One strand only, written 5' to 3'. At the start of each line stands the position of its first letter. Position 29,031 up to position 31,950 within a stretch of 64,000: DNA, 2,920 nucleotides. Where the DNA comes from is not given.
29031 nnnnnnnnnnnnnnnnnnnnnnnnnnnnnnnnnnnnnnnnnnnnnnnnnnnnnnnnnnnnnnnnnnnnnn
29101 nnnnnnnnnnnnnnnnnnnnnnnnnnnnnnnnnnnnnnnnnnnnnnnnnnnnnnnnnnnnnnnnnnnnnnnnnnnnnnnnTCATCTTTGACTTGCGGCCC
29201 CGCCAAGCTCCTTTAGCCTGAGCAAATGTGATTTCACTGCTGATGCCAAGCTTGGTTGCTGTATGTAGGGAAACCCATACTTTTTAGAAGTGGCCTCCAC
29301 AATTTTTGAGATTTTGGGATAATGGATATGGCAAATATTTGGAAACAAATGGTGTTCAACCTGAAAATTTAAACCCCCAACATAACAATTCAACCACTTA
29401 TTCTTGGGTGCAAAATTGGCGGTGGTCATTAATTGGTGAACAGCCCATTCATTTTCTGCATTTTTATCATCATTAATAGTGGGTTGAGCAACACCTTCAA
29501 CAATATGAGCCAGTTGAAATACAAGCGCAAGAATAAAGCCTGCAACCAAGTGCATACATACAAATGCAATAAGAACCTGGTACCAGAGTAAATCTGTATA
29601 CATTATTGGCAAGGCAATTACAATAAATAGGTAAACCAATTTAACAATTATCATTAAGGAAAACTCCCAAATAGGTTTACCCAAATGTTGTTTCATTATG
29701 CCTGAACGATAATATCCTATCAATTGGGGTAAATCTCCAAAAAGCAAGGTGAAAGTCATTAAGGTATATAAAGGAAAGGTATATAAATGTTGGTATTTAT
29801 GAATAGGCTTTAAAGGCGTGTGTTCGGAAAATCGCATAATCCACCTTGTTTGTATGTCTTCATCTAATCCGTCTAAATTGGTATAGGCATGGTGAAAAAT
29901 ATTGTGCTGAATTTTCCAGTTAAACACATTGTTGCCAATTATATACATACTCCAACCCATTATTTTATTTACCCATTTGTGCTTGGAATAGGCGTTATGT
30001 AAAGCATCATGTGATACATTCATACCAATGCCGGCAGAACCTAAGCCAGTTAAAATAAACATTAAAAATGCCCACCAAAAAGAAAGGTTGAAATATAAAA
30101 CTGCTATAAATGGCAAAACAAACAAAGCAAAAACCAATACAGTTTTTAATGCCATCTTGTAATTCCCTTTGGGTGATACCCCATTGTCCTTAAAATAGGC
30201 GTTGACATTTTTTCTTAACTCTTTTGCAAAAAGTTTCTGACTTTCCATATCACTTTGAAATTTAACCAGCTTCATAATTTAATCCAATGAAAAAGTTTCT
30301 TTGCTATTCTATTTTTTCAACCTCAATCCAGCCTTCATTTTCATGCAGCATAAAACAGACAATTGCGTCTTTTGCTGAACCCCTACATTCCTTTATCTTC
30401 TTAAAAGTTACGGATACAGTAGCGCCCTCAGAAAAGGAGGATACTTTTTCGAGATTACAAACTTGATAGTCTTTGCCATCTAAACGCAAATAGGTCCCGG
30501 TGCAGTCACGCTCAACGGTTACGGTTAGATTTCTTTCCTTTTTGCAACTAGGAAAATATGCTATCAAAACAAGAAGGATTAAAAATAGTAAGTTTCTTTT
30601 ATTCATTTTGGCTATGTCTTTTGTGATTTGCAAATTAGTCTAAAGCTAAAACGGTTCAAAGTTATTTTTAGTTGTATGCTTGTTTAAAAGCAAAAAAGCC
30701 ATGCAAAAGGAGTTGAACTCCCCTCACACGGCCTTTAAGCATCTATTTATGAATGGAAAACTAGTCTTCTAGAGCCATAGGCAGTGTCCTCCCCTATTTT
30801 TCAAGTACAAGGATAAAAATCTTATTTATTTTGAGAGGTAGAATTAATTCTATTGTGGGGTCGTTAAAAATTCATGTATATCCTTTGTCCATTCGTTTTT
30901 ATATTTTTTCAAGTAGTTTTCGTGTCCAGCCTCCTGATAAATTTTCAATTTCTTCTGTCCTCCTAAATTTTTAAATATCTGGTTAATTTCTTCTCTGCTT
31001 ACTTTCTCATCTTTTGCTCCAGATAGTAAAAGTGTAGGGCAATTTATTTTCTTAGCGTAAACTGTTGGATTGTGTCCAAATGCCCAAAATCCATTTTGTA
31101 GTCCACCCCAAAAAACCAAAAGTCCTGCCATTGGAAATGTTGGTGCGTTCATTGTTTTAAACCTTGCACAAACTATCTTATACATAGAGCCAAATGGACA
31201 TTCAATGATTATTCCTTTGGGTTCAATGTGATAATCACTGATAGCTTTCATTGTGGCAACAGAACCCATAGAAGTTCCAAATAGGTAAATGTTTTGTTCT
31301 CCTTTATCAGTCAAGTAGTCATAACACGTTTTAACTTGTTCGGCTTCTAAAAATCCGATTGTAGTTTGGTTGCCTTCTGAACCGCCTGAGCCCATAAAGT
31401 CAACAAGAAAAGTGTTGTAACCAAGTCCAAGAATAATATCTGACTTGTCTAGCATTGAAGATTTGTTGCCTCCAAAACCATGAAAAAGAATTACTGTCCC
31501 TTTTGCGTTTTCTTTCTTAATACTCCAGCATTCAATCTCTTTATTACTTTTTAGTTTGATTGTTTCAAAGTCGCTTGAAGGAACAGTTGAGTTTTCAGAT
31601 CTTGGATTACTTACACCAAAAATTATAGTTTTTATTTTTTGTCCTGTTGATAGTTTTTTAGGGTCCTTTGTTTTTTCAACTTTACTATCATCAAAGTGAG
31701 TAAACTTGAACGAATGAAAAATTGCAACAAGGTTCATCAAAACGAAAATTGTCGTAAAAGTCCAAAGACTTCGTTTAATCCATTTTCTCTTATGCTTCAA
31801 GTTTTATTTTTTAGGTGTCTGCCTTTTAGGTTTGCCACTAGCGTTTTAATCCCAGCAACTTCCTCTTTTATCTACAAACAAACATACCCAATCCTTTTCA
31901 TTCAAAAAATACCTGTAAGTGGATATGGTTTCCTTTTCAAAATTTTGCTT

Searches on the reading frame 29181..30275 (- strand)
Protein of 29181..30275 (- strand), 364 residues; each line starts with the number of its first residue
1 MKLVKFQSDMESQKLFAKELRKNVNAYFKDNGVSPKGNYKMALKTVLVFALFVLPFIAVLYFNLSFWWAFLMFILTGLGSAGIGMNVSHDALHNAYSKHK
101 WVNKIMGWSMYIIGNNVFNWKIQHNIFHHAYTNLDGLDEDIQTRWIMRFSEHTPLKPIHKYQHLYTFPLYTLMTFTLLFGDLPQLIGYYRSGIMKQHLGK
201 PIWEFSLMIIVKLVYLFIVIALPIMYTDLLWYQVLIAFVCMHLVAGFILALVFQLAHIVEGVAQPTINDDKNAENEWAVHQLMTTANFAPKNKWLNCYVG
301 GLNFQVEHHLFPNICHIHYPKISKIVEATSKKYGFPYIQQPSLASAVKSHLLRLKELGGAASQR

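Call 90: search_protein_families(library=pfam, proteins=[window:29181-30275:-], max_evalue=0.0001)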
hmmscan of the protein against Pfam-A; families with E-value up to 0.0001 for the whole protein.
window:29181-30275:- (364 aa): 1 family
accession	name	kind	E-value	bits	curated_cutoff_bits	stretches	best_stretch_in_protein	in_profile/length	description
PF00487.30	FA_desaturase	-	1.1e-33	117.5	29.7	1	66-340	2-252/253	Fatty acid desaturase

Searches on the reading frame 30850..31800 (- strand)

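Call 90: search_protein_families(library=pfam, proteins=[window:30850-31800:-], max_evalue=0.0001)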
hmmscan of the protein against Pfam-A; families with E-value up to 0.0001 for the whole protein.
window:30850-31800:- (316 aa): 5 families
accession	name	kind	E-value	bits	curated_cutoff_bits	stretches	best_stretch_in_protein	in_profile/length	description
PF12146.15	Hydrolase_4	-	4.1e-19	69.3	27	2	98-206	2-113/239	Serine aminopeptidase, S33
PF00561.26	Abhydrolase_1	-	2.3e-09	37.7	25.8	1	102-190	2-90/245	alpha/beta hydrolase fold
PF02129.25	Peptidase_S15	-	2.2e-07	31.3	23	0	118-209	46-136/262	X-Pro dipeptidyl-peptidase (S15 family)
PF00326.27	Peptidase_S9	-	4e-07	30.2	22.6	1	125-313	12-207/213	Prolyl oligopeptidase family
PF01738.24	DLH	-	1.4e-06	28.5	21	1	96-293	8-186/217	Dienelactone hydrolase family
